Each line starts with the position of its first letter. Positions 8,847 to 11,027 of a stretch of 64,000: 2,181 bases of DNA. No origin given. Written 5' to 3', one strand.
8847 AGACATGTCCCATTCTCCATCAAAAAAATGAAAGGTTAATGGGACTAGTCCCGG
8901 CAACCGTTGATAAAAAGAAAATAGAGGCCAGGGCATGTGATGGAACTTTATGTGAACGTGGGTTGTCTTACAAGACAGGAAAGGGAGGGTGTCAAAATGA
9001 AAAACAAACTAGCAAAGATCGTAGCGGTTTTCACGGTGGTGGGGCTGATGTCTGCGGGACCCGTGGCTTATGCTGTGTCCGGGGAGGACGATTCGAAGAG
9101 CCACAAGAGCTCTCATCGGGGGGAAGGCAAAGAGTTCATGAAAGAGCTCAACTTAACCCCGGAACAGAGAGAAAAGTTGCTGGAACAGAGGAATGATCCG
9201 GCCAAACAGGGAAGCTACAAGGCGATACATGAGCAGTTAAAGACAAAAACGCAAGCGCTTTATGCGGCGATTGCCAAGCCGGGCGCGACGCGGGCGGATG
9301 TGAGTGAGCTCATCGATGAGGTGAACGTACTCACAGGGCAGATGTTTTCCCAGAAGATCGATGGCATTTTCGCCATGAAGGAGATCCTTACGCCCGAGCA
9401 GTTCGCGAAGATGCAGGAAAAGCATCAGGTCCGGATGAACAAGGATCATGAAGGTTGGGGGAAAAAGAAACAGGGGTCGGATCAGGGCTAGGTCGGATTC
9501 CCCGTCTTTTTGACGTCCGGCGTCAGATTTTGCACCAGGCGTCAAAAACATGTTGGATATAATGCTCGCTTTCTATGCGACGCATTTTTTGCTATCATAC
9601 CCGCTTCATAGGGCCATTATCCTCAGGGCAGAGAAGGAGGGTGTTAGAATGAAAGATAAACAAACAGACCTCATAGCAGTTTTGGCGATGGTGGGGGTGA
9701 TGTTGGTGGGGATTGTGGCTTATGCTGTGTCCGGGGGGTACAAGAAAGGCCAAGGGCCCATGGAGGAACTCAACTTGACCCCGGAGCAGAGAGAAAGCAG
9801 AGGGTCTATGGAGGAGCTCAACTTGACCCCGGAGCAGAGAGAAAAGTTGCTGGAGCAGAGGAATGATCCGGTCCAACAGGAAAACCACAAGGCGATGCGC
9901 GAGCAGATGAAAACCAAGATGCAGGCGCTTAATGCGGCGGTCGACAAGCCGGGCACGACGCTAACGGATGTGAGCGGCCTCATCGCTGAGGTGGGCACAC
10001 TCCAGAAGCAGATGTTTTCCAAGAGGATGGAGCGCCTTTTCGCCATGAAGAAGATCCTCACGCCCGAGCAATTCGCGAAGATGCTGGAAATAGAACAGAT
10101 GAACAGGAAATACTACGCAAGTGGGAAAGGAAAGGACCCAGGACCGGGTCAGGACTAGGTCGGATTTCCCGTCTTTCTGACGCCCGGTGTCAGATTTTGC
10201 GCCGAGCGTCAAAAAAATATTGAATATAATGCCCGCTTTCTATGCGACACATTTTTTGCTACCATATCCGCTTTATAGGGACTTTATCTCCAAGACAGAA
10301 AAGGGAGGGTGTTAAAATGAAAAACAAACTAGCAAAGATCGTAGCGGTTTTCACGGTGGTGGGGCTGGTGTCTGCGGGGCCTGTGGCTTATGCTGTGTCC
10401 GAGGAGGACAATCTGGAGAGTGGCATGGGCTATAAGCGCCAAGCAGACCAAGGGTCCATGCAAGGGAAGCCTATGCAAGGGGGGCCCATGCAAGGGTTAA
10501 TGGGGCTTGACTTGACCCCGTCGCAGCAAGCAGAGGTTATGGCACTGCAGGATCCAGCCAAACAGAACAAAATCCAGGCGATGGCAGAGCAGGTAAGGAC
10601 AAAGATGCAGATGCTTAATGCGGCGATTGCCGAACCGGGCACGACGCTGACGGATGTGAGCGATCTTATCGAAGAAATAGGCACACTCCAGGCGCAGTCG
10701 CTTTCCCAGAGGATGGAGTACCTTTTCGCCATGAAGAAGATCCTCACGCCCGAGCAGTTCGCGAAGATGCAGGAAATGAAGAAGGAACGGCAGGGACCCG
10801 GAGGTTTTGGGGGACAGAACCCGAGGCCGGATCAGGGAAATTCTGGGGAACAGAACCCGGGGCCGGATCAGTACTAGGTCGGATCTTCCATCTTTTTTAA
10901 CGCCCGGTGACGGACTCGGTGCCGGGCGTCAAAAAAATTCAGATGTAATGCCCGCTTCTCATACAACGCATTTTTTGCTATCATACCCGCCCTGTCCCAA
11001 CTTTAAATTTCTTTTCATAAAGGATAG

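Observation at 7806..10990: Envelope-stress-like module: ECF sigma / zinc anti-sigma pair followed by a triplicated Spy/CpxP-like (LTXXQ) periplasmic protein unit, each copy with its own palindrome-containing promoter region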

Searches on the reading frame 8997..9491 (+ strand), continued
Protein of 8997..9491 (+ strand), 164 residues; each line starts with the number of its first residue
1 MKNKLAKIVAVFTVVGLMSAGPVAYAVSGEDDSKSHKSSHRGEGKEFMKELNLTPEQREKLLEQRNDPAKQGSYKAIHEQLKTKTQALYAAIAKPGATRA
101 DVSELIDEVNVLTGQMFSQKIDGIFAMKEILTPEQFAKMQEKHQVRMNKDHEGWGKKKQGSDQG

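Call 50: fold_search(model_id=the predicted structure, library=pdb)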
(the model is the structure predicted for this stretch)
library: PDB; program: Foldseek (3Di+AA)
matches with E <= 10: 482; with E <= 0.001: 0
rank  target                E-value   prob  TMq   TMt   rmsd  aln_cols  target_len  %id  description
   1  3lay_A                3.1e-02  1.00  0.44  0.85   2.0        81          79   21  Alpha-Helical barrel formed by the decamer of the zinc resistance-associated protein (STM4172) from Salmonella enteric (released 2010-01-19)
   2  3epv_A                3.3e-02  1.00  0.41  0.57   5.3       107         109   21  X-ray Structure of the Metal-sensor CnrX in both the Apo- and Copper-bound Forms (released 2008-11-25)
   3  2y3d_A                4.0e-02  1.00  0.48  0.67   3.7       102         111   24  Zn-bound form of Cupriavidus metallidurans CH34 CnrXs (released 2011-03-30)
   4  2y3b                  4.2e-02  1.00  0.46  0.63   4.0       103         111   21  Co-bound form of Cupriavidus metallidurans CH34 CnrXs (released 2011-03-30)
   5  3qzc_A                4.8e-02  0.99  0.34  0.49   7.0       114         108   18  Structure of the periplasmic stress response protein CpxP (released 2011-03-23)
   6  2y39                  5.4e-02  1.00  0.45  0.63   5.0       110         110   21  Ni-bound form of Cupriavidus metallidurans CH34 CnrXs (released 2011-03-30)
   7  3zg1_A                5.4e-02  1.00  0.43  0.60   5.4       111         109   21  NI-BOUND FORM OF M123A MUTANT OF CUPRIAVIDUS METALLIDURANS CH34 CNRXS (released 2013-10-23)
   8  3itf_A                5.7e-02  0.97  0.34  0.46   6.8       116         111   16  Structural basis for the inhibitory function of the CPXP adaptor protein (released 2011-01-26)
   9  4wwf_A                6.9e-02  1.00  0.46  0.65   4.6       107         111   20  High-resolution structure of two Ni-bound forms of the M123C mutant of C. metallidurans CnrXs (released 2015-02-11)
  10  2y3h_D                6.9e-02  1.00  0.44  0.61   4.3       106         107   21  E63Q mutant of Cupriavidus metallidurans CH34 CnrXs (released 2011-03-30)
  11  3lay_F                7.3e-02  1.00  0.40  0.78   2.1        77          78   21  Alpha-Helical barrel formed by the decamer of the zinc resistance-associated protein (STM4172) from Salmonella enteric (released 2010-01-19)
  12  3lay_H                7.3e-02  1.00  0.40  0.75   2.3        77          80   21  Alpha-Helical barrel formed by the decamer of the zinc resistance-associated protein (STM4172) from Salmonella enteric (released 2010-01-19)
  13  2y3h_C                7.3e-02  0.99  0.41  0.58   5.5       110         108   23  E63Q mutant of Cupriavidus metallidurans CH34 CnrXs (released 2011-03-30)
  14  4wwf_B                8.2e-02  1.00  0.45  0.65   3.8        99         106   23  High-resolution structure of two Ni-bound forms of the M123C mutant of C. metallidurans CnrXs (released 2015-02-11)
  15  3zg1_D                9.3e-02  1.00  0.42  0.58   4.0        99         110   21  NI-BOUND FORM OF M123A MUTANT OF CUPRIAVIDUS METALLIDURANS CH34 CNRXS (released 2013-10-23)
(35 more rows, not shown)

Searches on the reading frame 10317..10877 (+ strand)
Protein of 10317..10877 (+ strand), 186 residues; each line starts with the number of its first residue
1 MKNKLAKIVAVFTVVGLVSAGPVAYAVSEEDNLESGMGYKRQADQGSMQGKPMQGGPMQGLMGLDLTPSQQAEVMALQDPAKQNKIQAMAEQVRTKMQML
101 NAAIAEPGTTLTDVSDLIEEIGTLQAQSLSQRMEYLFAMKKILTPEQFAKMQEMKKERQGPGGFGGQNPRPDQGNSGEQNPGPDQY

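Call 6: search_protein_families(library=pfam, proteins=[window:10317-10877:+], max_evalue=0.1)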
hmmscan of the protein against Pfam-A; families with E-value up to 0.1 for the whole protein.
window:10317-10877:+ (186 aa): 4 families
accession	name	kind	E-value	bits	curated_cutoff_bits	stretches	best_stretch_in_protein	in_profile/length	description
PF13801.11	Metal_resist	-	5.2e-10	40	29.2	1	46-149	23-124/125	Heavy-metal resistance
PF07813.17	LTXXQ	-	2.6e-06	28.5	24.3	1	63-153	12-98/100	LTXXQ motif family protein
PF05285.17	SDA1_dom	-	0.00081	20.3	27.8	1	126-157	66-96/151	SDA1, conserved domain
PF06569.16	DUF1128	-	0.048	14.2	27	0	82-108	5-31/71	Protein of unknown function (DUF1128)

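Call 7: search_protein_families(library=ncbifam, proteins=[window:10317-10877:+], max_evalue=0.1)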
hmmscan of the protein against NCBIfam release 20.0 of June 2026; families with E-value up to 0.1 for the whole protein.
window:10317-10877:+ (186 aa): 3 families
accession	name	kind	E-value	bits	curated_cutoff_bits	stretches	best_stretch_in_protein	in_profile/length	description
NF007769.1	PRK10455.1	equivalog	9.6e-05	22.7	174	1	23-150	18-139/160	ATP-independent periplasmic protein-refolding chaperone Spy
NF009391.0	PRK12750.1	equivalog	0.00069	19.6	148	1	48-159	35-153/170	CpxP family protein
NF033885.1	conj_TraP_IncI1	equivalog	0.014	15.1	135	1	36-145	41-145/217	conjugal transfer protein TraP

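Call 82: predict_structure(alignment_id=A7)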
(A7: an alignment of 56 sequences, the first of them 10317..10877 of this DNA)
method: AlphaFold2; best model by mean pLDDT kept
length: 186 residues; sequences in the alignment: 56
mean_pLDDT: 73.9   pTM: 0.54
mean pLDDT of the five models: 73.9, 73.3, 72.8, 71.7, 71.4
residues with pLDDT >= 90: 83; 70-90: 20; 50-70: 41; < 50: 42
segments of 3 or more residues with pLDDT < 50: 16-44, 47-50, 166-169
pLDDT, mean of each block of 10 residues (from residue 1): 54 49 43 39 49 61 91 90 91 97 98 98 96 94 96 88 55 52 54
secondary structure, 60 per line:
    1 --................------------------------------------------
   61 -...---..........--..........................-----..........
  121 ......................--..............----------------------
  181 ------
elements in order: H3-18 H68-77 H80-105 H111-142 H145-158
